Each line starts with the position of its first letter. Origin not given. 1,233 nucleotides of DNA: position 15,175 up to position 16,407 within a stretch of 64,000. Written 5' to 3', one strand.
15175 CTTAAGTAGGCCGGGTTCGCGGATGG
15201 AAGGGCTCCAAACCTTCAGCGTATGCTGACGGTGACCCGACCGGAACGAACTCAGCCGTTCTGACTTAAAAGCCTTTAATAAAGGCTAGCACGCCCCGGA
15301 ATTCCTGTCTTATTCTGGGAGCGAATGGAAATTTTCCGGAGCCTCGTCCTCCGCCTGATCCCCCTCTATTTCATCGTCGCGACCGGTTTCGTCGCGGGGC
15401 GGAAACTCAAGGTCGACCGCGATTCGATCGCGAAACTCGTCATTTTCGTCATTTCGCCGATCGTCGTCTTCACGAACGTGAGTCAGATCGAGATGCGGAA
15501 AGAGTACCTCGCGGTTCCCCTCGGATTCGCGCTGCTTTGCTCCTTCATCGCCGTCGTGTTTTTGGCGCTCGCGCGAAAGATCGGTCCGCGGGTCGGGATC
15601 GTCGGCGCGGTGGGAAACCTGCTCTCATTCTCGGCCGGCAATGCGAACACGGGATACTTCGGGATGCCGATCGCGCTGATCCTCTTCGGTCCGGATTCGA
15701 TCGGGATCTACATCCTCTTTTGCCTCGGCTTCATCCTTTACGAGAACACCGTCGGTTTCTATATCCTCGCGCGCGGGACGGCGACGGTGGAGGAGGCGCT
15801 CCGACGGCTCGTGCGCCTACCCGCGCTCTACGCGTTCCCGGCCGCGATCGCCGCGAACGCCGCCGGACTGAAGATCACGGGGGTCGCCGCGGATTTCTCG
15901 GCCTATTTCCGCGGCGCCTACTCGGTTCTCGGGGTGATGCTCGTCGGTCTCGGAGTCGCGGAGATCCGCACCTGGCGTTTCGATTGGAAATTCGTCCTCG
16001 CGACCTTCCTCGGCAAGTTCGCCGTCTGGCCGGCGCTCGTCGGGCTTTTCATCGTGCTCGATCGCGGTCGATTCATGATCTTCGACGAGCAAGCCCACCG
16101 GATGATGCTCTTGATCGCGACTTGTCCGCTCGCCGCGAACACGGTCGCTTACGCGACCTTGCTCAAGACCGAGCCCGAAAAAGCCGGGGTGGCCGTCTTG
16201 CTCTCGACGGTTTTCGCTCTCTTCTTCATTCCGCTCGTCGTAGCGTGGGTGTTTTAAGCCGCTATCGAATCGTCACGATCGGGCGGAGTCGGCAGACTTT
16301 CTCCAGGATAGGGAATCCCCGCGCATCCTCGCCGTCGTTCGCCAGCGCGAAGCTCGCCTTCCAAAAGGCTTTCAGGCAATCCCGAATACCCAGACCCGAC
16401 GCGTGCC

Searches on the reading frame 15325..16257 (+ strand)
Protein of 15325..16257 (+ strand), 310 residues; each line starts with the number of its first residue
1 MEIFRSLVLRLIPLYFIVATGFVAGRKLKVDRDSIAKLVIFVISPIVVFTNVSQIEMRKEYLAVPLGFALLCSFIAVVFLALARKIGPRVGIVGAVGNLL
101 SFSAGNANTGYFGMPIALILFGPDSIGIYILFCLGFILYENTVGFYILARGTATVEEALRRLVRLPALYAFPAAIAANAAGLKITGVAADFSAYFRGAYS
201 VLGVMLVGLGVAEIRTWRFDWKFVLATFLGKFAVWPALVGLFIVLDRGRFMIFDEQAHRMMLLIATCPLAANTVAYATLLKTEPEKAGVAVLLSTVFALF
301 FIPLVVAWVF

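Call 14: search_protein_families(library=pfam, proteins=[window:15325-16257:+], max_evalue=0.00001)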
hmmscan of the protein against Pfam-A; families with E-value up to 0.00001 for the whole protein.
window:15325-16257:+ (310 aa): 2 families
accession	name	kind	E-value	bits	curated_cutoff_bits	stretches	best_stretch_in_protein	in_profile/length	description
PF01758.21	SBF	-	1.7e-06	28.3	24.3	1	205-307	11-112/191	Sodium Bile acid symporter family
PF03547.23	Mem_trans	-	2.1e-06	27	25.7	0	10-147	5-147/343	Membrane transport protein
